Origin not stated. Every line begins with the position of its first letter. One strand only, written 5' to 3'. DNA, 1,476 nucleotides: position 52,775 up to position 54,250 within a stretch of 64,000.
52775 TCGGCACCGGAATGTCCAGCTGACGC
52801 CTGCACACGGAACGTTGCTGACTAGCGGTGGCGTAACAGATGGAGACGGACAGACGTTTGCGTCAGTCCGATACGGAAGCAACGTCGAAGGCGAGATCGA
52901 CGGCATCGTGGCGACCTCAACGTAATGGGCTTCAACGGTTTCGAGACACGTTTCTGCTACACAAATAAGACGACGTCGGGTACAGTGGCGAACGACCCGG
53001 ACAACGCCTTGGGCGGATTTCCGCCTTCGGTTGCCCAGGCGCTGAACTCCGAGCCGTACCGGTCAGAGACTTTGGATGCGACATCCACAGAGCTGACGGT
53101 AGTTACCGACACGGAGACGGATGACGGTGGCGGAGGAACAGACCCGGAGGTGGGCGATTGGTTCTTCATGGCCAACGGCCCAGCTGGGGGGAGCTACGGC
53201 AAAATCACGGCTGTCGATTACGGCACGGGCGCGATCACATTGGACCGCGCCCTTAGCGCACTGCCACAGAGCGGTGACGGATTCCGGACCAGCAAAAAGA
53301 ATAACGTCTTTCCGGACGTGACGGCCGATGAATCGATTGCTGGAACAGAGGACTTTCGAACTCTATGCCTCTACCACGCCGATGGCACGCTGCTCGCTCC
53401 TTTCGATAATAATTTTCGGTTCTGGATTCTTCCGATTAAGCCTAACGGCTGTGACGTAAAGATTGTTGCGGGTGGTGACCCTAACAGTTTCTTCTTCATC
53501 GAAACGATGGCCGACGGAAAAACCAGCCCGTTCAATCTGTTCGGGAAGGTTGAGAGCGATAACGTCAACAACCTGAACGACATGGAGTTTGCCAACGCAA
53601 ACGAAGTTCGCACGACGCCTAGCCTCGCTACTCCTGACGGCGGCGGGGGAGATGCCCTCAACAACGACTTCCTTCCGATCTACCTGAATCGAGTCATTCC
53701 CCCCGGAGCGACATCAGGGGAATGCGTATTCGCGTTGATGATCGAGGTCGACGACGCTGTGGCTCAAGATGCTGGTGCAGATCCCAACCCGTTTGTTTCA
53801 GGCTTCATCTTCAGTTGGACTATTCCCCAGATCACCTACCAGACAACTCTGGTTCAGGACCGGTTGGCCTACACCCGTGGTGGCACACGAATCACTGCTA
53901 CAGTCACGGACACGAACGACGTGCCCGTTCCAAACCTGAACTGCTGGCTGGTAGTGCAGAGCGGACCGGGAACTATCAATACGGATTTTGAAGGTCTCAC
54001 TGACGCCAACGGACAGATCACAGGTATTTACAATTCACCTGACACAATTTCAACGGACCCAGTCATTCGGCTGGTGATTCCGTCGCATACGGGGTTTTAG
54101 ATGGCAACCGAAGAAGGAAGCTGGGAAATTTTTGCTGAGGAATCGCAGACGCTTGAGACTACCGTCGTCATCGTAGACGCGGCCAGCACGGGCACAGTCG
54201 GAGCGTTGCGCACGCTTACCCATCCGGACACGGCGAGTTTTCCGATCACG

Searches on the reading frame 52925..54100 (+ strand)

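Call 60: search_protein_families(library=pfam, proteins=[window:52925-54100:+], max_evalue=0.001)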
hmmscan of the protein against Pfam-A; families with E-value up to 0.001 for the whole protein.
window:52925-54100:+ (391 aa): 1 family
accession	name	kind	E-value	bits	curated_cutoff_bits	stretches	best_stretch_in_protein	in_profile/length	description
PF02369.22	Big_1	-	6.5e-05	23.4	34.9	1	321-366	19-63/93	Bacterial Ig-like domain (group 1)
